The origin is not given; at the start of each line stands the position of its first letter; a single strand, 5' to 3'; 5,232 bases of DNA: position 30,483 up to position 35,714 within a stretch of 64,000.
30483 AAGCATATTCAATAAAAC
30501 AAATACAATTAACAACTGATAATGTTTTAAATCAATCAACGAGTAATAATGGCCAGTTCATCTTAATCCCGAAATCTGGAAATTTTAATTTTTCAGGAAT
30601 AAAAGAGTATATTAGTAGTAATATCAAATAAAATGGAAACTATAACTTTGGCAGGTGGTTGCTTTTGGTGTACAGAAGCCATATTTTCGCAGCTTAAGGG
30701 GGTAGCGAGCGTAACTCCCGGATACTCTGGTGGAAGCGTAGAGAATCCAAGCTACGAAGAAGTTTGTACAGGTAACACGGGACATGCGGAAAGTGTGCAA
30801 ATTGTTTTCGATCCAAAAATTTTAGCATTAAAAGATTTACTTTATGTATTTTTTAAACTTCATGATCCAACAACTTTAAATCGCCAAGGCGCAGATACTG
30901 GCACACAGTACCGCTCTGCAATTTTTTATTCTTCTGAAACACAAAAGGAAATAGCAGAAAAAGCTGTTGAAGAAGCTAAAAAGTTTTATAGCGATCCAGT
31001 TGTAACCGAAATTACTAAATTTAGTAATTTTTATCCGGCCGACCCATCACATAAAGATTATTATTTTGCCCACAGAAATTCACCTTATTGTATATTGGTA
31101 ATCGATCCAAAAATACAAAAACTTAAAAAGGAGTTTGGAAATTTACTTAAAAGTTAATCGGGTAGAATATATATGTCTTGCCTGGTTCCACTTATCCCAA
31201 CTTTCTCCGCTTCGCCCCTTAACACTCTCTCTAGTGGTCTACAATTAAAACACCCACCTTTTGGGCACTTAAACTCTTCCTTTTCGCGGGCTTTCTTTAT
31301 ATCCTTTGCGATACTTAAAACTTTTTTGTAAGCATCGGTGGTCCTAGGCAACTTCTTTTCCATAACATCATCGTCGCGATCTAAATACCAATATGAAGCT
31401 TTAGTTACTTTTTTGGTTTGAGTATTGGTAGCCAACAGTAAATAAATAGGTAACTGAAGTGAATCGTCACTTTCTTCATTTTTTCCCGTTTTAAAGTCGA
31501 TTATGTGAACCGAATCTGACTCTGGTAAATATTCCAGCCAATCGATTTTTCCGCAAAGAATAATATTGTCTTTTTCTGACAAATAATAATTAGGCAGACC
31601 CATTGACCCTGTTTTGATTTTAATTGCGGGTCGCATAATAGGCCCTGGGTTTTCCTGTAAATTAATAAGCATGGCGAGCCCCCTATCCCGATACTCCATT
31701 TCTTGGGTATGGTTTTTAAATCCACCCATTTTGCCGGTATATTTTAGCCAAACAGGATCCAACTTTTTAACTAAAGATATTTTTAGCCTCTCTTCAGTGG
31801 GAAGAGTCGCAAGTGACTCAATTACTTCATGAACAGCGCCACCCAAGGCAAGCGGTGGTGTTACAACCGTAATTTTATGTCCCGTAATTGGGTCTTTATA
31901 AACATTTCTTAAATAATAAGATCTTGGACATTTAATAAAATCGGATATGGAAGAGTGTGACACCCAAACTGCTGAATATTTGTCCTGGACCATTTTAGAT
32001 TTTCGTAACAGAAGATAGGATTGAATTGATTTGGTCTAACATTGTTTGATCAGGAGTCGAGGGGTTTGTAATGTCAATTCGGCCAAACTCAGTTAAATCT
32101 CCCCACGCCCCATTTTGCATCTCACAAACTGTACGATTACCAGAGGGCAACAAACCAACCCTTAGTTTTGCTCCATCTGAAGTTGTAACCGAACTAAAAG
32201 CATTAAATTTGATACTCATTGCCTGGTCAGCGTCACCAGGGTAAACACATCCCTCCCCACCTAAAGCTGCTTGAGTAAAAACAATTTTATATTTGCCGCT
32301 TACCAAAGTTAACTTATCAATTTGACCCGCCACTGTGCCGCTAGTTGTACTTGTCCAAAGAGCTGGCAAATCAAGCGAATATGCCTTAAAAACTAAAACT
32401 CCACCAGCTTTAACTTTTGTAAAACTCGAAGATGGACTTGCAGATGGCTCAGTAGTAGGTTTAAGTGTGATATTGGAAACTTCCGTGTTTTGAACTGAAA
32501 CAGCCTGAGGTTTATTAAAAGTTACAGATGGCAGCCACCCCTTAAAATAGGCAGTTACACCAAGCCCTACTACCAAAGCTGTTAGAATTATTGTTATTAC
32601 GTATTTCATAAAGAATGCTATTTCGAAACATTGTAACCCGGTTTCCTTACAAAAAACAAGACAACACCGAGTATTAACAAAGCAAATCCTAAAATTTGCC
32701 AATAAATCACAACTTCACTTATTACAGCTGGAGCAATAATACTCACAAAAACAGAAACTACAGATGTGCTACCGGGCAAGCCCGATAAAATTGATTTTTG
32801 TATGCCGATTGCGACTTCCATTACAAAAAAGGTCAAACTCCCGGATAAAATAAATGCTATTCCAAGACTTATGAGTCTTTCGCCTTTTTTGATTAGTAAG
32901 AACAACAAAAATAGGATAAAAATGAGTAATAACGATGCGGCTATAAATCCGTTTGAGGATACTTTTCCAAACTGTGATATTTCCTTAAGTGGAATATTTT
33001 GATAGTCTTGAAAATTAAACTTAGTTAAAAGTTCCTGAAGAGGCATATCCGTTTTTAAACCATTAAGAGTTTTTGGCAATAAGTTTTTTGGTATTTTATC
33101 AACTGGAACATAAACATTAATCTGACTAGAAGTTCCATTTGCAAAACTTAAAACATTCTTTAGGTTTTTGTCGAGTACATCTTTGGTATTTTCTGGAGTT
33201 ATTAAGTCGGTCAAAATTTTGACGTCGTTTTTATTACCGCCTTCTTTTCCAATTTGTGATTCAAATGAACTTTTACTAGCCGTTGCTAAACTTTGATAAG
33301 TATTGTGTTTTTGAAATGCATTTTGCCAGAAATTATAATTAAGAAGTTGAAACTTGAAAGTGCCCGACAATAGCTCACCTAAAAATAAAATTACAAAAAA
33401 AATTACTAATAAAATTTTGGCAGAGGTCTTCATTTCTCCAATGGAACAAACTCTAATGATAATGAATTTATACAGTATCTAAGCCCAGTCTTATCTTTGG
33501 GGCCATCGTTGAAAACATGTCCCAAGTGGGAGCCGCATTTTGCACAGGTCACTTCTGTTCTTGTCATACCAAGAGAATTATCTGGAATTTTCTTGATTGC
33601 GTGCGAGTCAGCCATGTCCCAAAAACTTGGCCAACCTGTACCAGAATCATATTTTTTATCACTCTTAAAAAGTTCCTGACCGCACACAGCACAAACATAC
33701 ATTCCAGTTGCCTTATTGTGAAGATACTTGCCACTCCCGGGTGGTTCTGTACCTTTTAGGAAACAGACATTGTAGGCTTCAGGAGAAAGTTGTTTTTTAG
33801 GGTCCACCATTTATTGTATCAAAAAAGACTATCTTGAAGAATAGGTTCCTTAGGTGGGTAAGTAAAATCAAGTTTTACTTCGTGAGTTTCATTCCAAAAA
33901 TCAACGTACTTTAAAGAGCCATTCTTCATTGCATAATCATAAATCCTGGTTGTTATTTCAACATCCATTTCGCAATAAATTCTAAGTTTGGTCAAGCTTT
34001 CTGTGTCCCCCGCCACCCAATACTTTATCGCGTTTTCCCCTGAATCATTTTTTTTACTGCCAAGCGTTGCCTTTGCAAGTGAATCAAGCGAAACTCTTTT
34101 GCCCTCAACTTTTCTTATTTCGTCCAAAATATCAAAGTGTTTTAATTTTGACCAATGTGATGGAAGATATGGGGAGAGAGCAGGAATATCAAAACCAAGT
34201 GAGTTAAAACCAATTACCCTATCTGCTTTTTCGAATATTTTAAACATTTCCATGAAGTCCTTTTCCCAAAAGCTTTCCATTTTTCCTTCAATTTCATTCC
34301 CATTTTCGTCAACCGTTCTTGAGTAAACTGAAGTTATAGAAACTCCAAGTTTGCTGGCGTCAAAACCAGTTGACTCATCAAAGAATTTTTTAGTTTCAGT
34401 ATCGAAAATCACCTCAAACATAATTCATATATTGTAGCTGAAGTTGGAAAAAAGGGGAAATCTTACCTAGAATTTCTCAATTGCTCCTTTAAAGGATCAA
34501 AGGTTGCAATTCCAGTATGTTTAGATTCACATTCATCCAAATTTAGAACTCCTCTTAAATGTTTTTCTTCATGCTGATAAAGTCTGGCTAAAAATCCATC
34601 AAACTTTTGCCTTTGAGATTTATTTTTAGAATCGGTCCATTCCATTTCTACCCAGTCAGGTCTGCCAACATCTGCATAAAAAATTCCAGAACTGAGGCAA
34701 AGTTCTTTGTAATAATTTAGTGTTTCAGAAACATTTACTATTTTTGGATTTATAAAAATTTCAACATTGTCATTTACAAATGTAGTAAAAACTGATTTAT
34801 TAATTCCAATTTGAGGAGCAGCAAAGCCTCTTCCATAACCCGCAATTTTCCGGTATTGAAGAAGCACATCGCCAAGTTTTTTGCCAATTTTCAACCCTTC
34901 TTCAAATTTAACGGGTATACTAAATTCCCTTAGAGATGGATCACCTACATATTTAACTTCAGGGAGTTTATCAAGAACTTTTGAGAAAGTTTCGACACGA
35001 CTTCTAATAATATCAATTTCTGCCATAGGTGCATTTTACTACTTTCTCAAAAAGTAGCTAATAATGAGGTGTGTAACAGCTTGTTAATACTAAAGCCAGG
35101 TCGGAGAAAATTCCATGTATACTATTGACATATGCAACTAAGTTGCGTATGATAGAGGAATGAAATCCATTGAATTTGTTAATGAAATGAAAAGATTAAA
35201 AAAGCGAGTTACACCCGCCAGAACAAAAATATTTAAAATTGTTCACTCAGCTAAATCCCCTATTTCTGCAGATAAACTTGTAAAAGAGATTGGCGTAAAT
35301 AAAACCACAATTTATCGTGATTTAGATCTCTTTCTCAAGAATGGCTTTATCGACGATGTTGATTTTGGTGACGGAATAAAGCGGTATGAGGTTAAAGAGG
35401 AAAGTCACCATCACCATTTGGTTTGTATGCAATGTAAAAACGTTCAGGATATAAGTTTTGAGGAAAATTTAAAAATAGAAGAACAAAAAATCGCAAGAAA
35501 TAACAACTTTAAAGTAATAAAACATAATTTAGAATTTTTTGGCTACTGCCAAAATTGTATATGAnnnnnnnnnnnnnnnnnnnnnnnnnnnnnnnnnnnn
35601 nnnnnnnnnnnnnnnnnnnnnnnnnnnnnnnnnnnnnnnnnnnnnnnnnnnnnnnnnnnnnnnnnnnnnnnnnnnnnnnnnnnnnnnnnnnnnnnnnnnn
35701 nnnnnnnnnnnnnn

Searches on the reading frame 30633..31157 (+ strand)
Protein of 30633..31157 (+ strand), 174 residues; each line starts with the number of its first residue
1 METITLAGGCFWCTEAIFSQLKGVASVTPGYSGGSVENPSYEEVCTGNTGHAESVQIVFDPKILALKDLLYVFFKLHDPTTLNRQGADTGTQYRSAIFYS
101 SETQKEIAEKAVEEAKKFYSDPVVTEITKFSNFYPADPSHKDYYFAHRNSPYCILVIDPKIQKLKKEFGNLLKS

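Call 78: search_protein_families(library=pfam, proteins=[window:30633-31157:+], max_evalue=0.001)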
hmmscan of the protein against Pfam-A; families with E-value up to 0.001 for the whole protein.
window:30633-31157:+ (174 aa): 1 family
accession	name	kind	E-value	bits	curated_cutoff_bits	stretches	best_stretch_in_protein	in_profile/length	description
PF01625.27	PMSR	-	2.2e-62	210.3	23.7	1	3-153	1-152/153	Peptide methionine sulfoxide reductase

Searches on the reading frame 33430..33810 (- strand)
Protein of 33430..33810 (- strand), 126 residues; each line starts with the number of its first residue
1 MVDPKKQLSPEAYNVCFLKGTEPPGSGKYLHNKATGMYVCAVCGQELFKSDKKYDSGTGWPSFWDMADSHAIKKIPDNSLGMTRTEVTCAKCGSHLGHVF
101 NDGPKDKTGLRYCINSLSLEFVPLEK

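Call 78: search_protein_families(library=pfam, proteins=[window:33430-33810:-], max_evalue=0.001)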
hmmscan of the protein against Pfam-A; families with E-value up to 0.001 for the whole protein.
window:33430-33810:- (126 aa): 4 families
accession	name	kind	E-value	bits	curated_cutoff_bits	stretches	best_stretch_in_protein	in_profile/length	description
PF01641.26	SelR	-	6.8e-52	174.8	24.9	1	8-123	1-116/116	SelR domain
PF24046.1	At4g08330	-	3.8e-05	24.2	27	1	82-107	74-99/129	At4g08330 beta-tent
PF08271.17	Zn_Ribbon_TF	-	4.9e-05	23.2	29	0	29-61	11-41/43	TFIIB zinc-binding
PF03226.21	Yippee-Mis18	-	0.00014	22.4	26.6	1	76-121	48-95/108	Yippee zinc-binding/DNA-binding /Mis18, centromere assembly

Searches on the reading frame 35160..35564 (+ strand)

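Call 78: search_protein_families(library=pfam, proteins=[window:35160-35564:+], max_evalue=0.001)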
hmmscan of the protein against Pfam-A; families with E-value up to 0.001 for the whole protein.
window:35160-35564:+ (134 aa): 2 families
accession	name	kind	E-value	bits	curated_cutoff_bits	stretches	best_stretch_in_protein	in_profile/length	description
PF01475.25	FUR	-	8.4e-23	81.2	23.1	1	16-126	5-120/121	Ferric uptake regulator family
PF08279.18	HTH_11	-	2.3e-06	27.8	25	1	21-57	2-38/55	HTH domain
